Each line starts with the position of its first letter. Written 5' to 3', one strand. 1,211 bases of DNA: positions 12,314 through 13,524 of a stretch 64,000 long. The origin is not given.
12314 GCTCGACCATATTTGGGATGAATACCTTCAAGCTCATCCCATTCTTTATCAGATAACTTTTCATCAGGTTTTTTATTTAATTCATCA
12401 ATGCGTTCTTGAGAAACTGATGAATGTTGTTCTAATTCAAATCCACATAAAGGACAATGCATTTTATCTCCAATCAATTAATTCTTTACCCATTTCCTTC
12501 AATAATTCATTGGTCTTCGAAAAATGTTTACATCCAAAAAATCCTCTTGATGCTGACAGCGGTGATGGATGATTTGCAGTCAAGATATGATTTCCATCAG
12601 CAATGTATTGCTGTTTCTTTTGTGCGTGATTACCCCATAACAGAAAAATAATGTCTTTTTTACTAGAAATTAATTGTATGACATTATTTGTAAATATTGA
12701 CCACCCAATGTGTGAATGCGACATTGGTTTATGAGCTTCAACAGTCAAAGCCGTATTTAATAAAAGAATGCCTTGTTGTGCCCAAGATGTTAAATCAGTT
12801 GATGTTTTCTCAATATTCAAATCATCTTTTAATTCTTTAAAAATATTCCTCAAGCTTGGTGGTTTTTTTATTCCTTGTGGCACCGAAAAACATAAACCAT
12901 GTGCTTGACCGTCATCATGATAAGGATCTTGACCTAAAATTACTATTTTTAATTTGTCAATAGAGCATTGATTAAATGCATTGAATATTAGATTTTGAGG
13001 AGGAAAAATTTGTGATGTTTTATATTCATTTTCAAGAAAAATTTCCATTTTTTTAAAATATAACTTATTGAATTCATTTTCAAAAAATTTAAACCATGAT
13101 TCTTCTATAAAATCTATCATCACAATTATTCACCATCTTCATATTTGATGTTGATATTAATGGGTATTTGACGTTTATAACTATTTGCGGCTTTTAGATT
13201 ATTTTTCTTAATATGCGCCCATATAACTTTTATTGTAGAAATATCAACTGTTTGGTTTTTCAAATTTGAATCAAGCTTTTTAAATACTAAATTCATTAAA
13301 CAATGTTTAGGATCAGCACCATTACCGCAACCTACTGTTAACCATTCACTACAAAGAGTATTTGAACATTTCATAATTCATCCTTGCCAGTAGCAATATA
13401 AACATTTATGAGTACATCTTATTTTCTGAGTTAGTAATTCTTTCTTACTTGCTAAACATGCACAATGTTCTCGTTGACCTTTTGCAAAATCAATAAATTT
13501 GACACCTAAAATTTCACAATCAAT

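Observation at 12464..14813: T4-style cytosine hypermodification enzymes (dCMP hydroxymethylase, BGT-like glucosyltransferase at 20106..21269, MazG-like NTPase at 21302..21766) in a DnaE-encoding, AT-rich phage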

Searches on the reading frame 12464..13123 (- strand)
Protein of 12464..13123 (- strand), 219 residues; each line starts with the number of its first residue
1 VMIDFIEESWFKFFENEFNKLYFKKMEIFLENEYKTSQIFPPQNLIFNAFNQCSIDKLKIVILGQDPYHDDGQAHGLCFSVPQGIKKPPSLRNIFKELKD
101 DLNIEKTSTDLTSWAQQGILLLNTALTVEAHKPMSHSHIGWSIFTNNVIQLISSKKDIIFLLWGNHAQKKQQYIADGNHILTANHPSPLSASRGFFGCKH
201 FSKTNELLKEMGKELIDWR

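Call 3: search_protein_families(library=pfam, proteins=[window:12464-13123:-], max_evalue=0.01)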
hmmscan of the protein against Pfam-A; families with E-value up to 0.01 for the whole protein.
window:12464-13123:- (219 aa): 1 family
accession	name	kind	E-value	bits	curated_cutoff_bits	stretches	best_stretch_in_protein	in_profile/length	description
PF03167.25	UDG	-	1.9e-19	70.6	24.3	1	51-209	2-141/141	Uracil DNA glycosylase superfamily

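Call 6: search_protein_families(library=phrogs, proteins=[window:12464-13123:-], max_evalue=0.001)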
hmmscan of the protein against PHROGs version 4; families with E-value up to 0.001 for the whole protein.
window:12464-13123:- (219 aa): 1 family
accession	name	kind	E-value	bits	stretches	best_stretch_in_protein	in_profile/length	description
phrog_12143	-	unknown function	2.8e-63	214.4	1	4-218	4-227/227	-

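Call 19: search_protein_families(library=ncbifam, proteins=[window:12464-13123:-], max_evalue=0.01)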
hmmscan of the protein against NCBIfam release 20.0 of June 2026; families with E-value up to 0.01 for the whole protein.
window:12464-13123:- (219 aa): 5 families
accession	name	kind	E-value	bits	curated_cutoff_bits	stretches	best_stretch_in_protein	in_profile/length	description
NF003592.0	PRK05254.1-5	equivalog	4e-90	301.5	162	1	4-218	3-220/225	uracil-DNA glycosylase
NF003589.0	PRK05254.1-2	equivalog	6.7e-90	300.7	223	1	6-219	7-224/227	uracil-DNA glycosylase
TIGR00628.1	ung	equivalog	6.6e-79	264.6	185.75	1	8-212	2-209/210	uracil-DNA glycosylase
NF003591.1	PRK05254.1-4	equivalog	1.4e-70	237.1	237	1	8-209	3-207/208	uracil-DNA glycosylase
NF003588.0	PRK05254.1-1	equivalog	3.1e-59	200.3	143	1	4-219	8-223/225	uracil-DNA glycosylase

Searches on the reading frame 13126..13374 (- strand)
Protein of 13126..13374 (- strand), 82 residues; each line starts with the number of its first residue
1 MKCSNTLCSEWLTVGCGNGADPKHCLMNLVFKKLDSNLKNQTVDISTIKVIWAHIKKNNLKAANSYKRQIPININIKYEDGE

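Call 3: search_protein_families(library=pfam, proteins=[window:13126-13374:-], max_evalue=0.01)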
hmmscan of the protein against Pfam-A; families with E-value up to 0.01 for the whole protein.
window:13126-13374:- (82 aa): 0 families

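Call 6: search_protein_families(library=phrogs, proteins=[window:13126-13374:-], max_evalue=0.001)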
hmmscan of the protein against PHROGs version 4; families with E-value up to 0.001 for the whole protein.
window:13126-13374:- (82 aa): 0 families

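Call 19: search_protein_families(library=ncbifam, proteins=[window:13126-13374:-], max_evalue=0.01)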
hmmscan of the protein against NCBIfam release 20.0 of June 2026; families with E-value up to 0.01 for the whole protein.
window:13126-13374:- (82 aa): 0 families
